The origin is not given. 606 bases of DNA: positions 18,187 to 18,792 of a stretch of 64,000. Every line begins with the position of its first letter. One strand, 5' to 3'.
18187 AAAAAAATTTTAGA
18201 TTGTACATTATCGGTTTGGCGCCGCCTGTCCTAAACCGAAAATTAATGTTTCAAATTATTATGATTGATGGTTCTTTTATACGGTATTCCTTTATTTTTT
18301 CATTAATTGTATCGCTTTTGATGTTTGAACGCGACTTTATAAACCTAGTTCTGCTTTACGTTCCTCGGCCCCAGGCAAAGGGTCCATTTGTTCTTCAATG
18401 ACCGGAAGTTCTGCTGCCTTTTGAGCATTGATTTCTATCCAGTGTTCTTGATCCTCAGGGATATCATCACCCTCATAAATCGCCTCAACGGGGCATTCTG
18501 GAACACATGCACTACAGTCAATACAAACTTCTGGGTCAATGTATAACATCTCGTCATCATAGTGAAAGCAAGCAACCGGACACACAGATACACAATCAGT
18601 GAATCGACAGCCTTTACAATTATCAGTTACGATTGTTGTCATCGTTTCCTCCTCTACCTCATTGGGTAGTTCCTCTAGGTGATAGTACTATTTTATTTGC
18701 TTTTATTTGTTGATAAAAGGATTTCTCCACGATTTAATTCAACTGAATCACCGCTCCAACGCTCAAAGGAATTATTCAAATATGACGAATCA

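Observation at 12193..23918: Co-directional C1-oxidation supercluster with an embedded ferredoxin / FNR pair between fhc and fds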

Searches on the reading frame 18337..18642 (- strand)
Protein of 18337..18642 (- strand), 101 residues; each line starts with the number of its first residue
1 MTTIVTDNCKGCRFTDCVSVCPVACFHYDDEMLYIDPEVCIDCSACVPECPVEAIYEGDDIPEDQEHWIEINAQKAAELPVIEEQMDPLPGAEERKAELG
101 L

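Call 4: search_protein_families(library=pfam, proteins=[window:18337-18642:-])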
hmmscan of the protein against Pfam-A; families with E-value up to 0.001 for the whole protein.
window:18337-18642:- (101 aa): 12 families
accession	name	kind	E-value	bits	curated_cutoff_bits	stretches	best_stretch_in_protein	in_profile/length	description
PF12797.12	Fer4_2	-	1.8e-09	37.4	24.5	1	33-52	3-22/22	4Fe-4S binding domain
PF13237.11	Fer4_10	-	3.2e-09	37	25.5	2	4-51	4-53/53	4Fe-4S dicluster domain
PF12837.12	Fer4_6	-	2e-08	34.2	25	1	34-55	3-24/24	4Fe-4S binding domain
PF00037.32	Fer4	-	2.4e-08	33.9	21.1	1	34-56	2-24/24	4Fe-4S binding domain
PF13484.11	Fer4_16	-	7e-07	30.4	30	1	40-75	2-38/66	4Fe-4S double cluster binding domain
PF12838.12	Fer4_7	-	9.7e-07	29.6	27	1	8-54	1-52/52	4Fe-4S dicluster domain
PF11953.13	DUF3470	-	4.2e-06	27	23.2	1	66-96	1-31/42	Domain of unknown function (DUF3470)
PF14697.11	Fer4_21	-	8.3e-06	26.3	35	0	2-26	34-57/59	4Fe-4S dicluster domain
PF13187.11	Fer4_9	-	3e-05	24.4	27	1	8-55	1-52/52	4Fe-4S dicluster domain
PF13183.11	Fer4_8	-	0.00016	22.6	27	1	39-64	4-30/68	4Fe-4S dicluster domain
PF12800.12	Fer4_4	-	0.00022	21.7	24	0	37-52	1-16/17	4Fe-4S binding domain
PF13534.11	Fer4_17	-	0.00058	20.8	22.2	0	40-58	2-20/61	4Fe-4S dicluster domain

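Call 5: search_protein_families(library=ncbifam, proteins=[window:18337-18642:-])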
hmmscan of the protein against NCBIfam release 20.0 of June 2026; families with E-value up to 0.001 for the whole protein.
window:18337-18642:- (101 aa): 37 families (the best 25 are shown)
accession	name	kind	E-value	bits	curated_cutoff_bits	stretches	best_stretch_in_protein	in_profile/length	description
NF045490.1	FdxA_Protbact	equivalog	1.9e-34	118.1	135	1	1-97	1-97/104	ferredoxin FdxA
NF045480.1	FdxA_Actino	equivalog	3.1e-19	69.2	125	1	1-75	1-75/107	ferredoxin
NF058577.1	FdxA_fam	equivalog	2.6e-14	53.1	65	2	1-54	1-52/52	4Fe-4S ferredoxin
TIGR04105.1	FeFe_hydrog_B1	subfamily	8e-12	44.6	450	1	4-57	108-161/462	monomeric [FeFe] hydrogenase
NF045874.1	Vhu_polyferre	exception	2.6e-10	39.6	600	1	4-69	125-188/381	F420-non-reducing hydrogenase associated-polyferredoxin VhuB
NF040864.1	HgcB_ferredoxin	equivalog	8.4e-09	35.2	99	1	5-55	12-61/93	mercury methylation ferredoxin HgcB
NF043039.1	HgcAB_like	equivalog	1e-08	35.2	285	1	4-56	297-350/350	HgcAB-like fusion protein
NF038196.1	ferrodoxin_EFR1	subfamily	3.1e-07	30.7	75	1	5-59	182-233/242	EFR1 family ferrodoxin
NF005504.0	PRK07118.1-3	equivalog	3.3e-07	30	437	1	6-64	218-274/293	Fe-S cluster domain-containing protein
NF011569.0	PRK14993.1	equivalog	6e-07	29.1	416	1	7-56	98-148/244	tetrathionate reductase subunit TtrB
TIGR02700.1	flavo_MJ0208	hypoth_equivalog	6.2e-07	28.9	251.35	1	4-61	145-200/234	dihydromethanopterin reductase (acceptor)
NF040770.1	hetero_SS_HdrA2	exception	8.8e-07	27.4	1100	1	3-82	573-650/777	CoB-CoM heterodisulfide reductase HdrA2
NF045797.1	DsrO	equivalog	8.9e-07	28.6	200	1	8-54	102-149/235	sulfate reduction electron transfer complex DsrMKJOP subunit DsrO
NF033683.1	di_4Fe-4S_YfhL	equivalog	1.8e-06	28.2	86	1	38-61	7-30/80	YfhL family 4Fe-4S dicluster ferredoxin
NF038355.1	FDH3_beta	equivalog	2.2e-06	27.8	240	1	7-54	52-100/180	formate dehydrogenase FDH3 subunit beta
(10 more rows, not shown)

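Call 34: search_solved_structures(query=window:18337-18642:-, show_alignments=2, max_evalue=0.00001)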
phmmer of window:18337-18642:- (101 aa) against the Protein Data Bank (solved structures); distinct sequences matched with E-value up to 0.00001: 40.
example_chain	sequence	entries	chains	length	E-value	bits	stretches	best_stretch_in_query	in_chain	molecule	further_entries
1frk_A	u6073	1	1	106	1.5e-29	105.4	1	4-94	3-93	FERREDOXIN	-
1frm_A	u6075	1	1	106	4.1e-29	104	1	4-94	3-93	FERREDOXIN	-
1gao_A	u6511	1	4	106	5.8e-29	103.6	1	4-94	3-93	FERREDOXIN I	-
1fri_A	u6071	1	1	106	6.7e-29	103.3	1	4-94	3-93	FERREDOXIN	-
1frl_A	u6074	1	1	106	7.3e-29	103.2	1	4-94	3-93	FERREDOXIN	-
1axq_A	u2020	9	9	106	1e-28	102.7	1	4-94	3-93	FERREDOXIN | FERREDOXIN I | 7-FE FERREDOXIN I (FD1)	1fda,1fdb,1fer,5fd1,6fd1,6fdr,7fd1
1f5b_A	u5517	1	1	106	1.3e-28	102.5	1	4-94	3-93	FERREDOXIN 1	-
1frh_A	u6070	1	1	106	1.3e-28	102.5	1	4-94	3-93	FERREDOXIN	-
1fdd_A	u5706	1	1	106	3.4e-28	101.1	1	4-94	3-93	FERREDOXIN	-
1d3w_A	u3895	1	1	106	3.8e-28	100.9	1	4-94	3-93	FERREDOXIN 1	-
1pc4_A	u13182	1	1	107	4.3e-28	100.7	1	2-94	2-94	Ferredoxin I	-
1pc5_A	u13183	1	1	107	4.6e-28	100.7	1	2-94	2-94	Ferredoxin I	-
2fd2_A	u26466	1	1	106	8e-28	99.9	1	4-94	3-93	FERREDOXIN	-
1fd2_A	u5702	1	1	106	8e-28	99.9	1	4-94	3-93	FERREDOXIN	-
1b0v_A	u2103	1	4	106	8.8e-28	99.7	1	4-94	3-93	PROTEIN (FERREDOXIN)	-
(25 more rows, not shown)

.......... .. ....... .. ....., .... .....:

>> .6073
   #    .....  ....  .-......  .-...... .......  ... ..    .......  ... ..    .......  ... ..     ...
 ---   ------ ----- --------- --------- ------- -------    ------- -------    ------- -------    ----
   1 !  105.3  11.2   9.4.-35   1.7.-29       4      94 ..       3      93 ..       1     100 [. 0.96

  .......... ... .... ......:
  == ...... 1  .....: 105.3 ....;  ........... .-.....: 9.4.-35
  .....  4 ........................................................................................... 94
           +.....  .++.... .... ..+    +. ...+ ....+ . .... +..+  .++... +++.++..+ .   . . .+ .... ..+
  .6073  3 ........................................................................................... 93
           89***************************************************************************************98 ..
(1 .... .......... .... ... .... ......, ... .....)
